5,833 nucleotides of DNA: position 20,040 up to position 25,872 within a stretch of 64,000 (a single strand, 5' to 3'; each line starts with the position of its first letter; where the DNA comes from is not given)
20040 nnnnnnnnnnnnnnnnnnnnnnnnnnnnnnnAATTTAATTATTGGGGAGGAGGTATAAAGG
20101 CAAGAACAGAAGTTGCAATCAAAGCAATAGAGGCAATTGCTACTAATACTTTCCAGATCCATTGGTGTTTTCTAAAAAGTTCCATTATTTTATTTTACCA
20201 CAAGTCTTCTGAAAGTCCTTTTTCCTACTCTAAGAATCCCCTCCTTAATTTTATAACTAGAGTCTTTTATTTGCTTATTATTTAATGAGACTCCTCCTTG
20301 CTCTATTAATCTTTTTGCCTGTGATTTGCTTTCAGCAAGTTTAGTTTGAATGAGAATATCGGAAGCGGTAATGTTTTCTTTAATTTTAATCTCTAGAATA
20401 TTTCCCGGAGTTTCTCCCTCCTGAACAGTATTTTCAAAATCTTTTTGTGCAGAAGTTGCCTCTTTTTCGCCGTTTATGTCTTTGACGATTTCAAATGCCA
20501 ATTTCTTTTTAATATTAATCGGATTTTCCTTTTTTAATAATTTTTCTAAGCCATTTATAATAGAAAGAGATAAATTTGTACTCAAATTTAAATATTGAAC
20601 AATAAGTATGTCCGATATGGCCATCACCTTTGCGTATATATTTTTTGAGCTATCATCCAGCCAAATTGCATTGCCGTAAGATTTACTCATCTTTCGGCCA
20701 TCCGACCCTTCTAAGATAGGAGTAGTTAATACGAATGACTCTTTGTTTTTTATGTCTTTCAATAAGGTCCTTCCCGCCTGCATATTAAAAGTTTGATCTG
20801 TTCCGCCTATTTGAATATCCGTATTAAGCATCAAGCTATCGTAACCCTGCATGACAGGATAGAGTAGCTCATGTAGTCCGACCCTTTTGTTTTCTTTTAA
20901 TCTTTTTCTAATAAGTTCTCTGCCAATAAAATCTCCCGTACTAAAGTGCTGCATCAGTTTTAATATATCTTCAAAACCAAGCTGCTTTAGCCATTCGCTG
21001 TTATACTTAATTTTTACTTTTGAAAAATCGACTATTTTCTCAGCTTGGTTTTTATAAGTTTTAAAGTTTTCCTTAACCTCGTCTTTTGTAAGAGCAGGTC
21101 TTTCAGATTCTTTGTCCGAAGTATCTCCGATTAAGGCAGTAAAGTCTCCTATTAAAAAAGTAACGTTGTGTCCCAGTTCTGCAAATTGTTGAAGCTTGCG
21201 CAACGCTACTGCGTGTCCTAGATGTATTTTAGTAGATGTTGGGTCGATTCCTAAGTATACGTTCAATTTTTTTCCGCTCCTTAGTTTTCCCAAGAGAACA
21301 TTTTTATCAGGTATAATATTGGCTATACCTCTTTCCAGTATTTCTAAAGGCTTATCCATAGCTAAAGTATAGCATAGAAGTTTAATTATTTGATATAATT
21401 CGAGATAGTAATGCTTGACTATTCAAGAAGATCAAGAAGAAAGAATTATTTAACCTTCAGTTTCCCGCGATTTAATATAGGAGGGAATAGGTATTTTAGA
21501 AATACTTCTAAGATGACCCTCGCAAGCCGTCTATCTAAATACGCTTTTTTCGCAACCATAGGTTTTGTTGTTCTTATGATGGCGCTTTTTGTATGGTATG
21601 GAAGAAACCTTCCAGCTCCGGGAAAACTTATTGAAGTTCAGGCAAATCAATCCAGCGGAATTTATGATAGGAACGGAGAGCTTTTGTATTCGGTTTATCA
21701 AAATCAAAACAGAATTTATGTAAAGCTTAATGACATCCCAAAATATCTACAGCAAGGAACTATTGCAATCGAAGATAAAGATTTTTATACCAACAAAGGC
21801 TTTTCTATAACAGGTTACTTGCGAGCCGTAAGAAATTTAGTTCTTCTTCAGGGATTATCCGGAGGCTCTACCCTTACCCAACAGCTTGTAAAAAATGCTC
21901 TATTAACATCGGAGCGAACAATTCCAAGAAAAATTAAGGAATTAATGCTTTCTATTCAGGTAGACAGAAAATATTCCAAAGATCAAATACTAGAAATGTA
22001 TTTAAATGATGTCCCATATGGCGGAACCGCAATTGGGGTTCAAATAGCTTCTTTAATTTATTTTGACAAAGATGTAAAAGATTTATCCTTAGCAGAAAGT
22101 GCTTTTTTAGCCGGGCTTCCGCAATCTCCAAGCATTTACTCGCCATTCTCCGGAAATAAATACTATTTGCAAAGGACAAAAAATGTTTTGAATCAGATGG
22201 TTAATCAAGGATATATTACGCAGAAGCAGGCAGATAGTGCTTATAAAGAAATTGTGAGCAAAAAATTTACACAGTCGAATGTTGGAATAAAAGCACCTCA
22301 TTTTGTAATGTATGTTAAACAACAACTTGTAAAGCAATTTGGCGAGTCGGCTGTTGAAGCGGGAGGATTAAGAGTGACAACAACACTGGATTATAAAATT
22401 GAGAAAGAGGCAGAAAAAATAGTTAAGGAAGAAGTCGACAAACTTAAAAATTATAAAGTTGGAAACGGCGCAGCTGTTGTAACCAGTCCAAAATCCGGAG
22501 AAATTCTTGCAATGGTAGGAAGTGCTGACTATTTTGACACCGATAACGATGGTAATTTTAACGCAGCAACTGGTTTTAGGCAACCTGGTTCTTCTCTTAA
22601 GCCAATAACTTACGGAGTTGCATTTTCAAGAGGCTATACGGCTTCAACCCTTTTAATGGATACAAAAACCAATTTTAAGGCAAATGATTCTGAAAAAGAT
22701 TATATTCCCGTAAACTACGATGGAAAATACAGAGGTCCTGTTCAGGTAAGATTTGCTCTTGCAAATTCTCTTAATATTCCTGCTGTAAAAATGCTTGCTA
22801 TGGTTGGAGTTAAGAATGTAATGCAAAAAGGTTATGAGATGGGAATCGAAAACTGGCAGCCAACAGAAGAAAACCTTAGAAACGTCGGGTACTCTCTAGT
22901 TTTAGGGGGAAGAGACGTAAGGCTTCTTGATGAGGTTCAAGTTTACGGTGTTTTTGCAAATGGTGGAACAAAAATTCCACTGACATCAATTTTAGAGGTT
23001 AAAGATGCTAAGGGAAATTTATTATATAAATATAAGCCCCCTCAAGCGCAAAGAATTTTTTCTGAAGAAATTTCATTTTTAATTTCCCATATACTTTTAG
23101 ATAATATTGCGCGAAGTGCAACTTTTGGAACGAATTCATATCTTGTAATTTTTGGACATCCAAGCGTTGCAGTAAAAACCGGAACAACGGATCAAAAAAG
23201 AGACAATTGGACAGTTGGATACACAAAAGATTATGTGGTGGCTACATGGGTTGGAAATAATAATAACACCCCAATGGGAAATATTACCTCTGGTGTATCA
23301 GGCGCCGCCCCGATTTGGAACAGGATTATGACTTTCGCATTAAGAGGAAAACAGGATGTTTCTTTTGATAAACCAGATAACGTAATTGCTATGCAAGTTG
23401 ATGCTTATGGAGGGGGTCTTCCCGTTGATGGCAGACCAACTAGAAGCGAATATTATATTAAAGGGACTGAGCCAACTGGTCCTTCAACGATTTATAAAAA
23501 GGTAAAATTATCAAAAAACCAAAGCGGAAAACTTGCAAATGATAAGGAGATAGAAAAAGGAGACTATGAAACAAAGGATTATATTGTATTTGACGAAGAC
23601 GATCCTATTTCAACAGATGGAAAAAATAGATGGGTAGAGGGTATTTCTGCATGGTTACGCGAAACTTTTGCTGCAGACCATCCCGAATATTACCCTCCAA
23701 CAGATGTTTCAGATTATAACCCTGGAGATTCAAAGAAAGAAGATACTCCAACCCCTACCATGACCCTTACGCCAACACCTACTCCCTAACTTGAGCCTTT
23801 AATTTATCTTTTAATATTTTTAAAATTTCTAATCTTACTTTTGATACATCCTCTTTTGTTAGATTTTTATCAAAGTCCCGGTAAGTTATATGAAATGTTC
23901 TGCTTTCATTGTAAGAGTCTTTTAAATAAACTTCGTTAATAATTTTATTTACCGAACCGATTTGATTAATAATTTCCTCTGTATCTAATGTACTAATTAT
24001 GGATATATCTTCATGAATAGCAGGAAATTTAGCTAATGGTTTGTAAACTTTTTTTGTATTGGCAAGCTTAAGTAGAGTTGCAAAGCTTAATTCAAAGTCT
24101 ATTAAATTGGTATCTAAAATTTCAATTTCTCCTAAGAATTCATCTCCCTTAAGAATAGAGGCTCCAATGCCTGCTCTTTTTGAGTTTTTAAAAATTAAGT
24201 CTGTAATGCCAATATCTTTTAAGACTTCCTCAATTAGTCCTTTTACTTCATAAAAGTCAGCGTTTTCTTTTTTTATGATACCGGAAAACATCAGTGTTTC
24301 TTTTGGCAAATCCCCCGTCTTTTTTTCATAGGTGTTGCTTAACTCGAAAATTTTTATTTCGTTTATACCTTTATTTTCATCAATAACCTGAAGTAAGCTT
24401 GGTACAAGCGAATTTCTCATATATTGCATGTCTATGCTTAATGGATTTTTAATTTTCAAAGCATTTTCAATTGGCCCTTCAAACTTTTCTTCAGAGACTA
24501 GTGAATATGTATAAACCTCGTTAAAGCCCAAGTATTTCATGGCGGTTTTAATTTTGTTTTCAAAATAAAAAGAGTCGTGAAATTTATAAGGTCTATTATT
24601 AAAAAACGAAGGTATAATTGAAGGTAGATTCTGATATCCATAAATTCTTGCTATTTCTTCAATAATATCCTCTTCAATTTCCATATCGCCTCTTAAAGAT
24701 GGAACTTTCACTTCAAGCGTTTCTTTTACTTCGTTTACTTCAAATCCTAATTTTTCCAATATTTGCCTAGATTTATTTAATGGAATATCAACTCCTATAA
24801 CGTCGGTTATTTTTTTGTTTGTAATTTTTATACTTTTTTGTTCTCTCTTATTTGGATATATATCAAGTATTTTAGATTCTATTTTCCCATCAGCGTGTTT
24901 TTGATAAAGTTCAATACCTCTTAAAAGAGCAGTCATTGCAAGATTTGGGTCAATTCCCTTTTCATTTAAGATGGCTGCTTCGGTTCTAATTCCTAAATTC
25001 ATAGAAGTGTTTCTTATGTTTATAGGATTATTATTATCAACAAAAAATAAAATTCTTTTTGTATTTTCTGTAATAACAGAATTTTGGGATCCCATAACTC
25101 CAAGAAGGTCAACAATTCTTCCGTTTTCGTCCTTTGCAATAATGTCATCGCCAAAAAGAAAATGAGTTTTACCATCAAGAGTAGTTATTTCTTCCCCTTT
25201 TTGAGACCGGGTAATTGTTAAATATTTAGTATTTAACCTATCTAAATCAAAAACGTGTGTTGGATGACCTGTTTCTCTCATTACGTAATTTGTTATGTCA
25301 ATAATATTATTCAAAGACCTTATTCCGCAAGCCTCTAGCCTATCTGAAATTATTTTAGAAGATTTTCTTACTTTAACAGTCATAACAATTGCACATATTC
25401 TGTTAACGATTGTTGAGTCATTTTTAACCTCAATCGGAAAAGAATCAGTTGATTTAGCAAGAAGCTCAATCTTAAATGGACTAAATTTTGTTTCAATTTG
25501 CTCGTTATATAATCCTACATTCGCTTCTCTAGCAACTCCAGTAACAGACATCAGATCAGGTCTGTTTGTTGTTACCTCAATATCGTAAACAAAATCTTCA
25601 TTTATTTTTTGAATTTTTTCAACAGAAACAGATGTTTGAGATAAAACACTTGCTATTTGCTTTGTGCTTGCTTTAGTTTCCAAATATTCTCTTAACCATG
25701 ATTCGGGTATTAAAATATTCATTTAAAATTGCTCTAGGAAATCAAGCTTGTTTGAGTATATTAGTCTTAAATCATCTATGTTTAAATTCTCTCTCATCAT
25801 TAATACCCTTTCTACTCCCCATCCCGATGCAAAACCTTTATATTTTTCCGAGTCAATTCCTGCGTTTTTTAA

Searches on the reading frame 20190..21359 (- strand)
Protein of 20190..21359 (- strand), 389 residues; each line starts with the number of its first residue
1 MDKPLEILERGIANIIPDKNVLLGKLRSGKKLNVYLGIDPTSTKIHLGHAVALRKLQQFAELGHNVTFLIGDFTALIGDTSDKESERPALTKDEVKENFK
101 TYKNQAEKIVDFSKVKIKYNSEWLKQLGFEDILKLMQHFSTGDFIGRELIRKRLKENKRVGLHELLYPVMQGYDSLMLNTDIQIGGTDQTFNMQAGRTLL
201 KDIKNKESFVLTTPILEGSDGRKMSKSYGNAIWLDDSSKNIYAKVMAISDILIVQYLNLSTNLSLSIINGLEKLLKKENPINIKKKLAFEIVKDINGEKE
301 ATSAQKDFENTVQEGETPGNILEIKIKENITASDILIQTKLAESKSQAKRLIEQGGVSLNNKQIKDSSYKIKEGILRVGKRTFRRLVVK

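Call 9: search_protein_families(library=pfam, proteins=[window:20190-21359:-], max_evalue=0.0001)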
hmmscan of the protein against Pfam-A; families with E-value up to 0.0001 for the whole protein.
window:20190-21359:- (389 aa): 3 families
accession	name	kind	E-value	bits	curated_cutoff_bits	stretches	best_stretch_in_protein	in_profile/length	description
PF00579.31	tRNA-synt_1b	-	1.3e-74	251.6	21.1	1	30-311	4-290/292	tRNA synthetases class I (W and Y)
PF01479.30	S4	-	3.2e-10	40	22.8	1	338-374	9-45/48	S4 domain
PF22421.1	SYY_C-terminal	-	3.7e-08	33.6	27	1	327-373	15-62/83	Tyrosine--tRNA ligase SYY-like C-terminal domain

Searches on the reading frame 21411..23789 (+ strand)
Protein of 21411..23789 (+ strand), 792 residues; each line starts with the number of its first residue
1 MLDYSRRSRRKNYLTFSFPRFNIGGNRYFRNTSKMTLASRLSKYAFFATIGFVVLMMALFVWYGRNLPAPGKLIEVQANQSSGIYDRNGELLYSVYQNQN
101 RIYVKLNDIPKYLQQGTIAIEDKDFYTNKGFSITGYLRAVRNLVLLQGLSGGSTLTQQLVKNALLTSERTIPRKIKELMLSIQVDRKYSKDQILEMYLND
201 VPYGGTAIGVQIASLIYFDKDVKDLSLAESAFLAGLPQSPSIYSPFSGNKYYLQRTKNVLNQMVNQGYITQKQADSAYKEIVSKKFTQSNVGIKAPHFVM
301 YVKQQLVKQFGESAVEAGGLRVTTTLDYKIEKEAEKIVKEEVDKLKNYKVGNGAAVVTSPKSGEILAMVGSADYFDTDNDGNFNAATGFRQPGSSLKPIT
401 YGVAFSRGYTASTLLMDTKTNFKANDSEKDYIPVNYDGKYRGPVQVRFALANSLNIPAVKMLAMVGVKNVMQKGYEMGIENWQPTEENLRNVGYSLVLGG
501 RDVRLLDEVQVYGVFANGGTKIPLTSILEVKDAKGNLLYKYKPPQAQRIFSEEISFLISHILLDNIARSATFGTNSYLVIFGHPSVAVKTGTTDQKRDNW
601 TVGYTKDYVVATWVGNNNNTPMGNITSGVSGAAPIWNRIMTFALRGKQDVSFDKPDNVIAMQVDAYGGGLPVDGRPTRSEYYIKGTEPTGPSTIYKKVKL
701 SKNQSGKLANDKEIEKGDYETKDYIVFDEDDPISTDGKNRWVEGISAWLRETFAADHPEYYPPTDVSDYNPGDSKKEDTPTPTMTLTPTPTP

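Call 9: search_protein_families(library=pfam, proteins=[window:21411-23789:+], max_evalue=0.0001)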
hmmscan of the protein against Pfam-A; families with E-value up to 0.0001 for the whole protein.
window:21411-23789:+ (792 aa): 2 families
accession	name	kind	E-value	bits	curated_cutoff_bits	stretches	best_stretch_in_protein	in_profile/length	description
PF00912.28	Transgly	-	1.6e-58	197.5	27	1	89-263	2-177/178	Transglycosylase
PF00905.27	Transpeptidase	-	2.7e-20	73.2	22.1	1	353-640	1-298/299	Penicillin binding protein transpeptidase domain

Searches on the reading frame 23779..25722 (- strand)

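Call 9: search_protein_families(library=pfam, proteins=[window:23779-25722:-], max_evalue=0.0001)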
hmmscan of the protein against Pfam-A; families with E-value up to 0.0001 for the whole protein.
window:23779-25722:- (647 aa): 4 families
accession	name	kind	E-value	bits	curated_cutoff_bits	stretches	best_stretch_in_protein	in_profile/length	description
PF03483.22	B3_4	-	1.9e-46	158.3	29.3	1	110-277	7-173/174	B3/4 domain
PF17759.6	tRNA_synthFbeta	-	6.4e-30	104.7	22.4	1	382-518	16-171/214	Phenylalanyl tRNA synthetase beta chain CLM domain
PF03484.21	B5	-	3.7e-23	81.9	28.6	1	298-363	1-67/67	tRNA synthetase B5 domain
PF03147.19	FDX-ACB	-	1.2e-07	32.5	31.1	1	565-646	2-94/94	Ferredoxin-fold anticodon binding domain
